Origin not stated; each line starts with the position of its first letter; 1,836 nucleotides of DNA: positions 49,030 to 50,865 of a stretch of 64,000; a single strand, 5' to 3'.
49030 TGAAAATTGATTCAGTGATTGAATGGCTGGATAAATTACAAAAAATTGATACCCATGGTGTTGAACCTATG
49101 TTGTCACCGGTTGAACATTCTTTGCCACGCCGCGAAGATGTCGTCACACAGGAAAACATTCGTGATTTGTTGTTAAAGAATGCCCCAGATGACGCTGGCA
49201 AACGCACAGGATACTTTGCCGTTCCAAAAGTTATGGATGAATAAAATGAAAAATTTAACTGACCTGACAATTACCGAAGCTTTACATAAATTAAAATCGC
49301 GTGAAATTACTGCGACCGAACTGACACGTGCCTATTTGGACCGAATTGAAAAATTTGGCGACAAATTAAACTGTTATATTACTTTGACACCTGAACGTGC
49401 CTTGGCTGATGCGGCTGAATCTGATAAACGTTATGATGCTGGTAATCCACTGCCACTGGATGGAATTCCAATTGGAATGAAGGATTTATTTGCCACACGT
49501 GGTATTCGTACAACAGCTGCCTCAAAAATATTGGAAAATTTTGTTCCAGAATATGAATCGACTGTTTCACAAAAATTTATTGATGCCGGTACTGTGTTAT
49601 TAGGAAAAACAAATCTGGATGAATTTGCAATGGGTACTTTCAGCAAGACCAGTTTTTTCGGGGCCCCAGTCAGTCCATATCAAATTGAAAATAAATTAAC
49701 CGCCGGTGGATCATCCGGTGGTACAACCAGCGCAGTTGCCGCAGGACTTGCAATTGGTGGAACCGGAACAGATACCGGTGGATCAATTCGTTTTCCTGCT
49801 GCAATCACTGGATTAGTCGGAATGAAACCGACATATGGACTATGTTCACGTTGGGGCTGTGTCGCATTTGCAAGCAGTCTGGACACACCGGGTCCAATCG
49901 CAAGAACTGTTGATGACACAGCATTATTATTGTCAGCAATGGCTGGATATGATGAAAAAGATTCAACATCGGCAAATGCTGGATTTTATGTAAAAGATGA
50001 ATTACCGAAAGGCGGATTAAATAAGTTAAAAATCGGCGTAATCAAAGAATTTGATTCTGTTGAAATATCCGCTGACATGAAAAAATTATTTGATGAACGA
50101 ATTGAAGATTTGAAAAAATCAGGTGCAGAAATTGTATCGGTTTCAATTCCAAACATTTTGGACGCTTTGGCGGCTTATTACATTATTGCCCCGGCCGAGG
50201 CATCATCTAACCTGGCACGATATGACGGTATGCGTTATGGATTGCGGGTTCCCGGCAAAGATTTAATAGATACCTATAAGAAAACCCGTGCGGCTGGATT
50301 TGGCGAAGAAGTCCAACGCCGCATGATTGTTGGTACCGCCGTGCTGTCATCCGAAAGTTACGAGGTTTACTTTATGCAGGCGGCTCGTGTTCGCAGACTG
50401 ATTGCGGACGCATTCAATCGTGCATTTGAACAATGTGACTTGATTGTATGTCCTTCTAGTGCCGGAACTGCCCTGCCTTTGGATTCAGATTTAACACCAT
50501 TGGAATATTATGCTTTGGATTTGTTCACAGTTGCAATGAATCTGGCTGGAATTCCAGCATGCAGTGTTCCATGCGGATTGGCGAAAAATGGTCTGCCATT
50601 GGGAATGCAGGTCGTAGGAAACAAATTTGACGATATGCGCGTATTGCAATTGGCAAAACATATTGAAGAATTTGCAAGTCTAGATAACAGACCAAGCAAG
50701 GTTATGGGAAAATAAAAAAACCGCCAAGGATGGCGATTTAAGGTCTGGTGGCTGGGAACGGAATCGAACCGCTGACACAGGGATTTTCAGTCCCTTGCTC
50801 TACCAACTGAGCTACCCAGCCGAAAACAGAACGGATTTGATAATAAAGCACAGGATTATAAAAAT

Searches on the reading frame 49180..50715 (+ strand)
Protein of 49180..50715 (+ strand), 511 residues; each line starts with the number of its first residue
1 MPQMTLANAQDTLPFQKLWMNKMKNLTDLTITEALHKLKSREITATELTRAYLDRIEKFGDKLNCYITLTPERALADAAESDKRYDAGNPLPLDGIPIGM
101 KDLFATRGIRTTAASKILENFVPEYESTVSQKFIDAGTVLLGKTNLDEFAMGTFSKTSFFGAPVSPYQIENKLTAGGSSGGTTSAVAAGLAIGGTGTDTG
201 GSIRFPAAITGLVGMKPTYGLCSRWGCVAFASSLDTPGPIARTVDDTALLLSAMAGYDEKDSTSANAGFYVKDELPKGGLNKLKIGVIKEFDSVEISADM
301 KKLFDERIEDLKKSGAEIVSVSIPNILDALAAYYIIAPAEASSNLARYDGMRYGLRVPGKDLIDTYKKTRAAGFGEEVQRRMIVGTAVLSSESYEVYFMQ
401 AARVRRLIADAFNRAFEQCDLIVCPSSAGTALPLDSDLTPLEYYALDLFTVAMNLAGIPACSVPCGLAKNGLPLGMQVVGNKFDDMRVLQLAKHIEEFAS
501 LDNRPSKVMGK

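Call 4: search_protein_families(library=pfam, proteins=[window:49180-50715:+], max_evalue=1)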
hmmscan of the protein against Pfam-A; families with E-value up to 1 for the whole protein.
window:49180-50715:+ (511 aa): 2 families
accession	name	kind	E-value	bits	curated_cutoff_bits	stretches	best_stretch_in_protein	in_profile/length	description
PF01425.27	Amidase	-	5.6e-136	454.6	27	1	47-489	1-445/445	Amidase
PF13692.12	Glyco_trans_1_4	-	0.13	12.9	27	1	408-460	67-113/142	Glycosyl transferases group 1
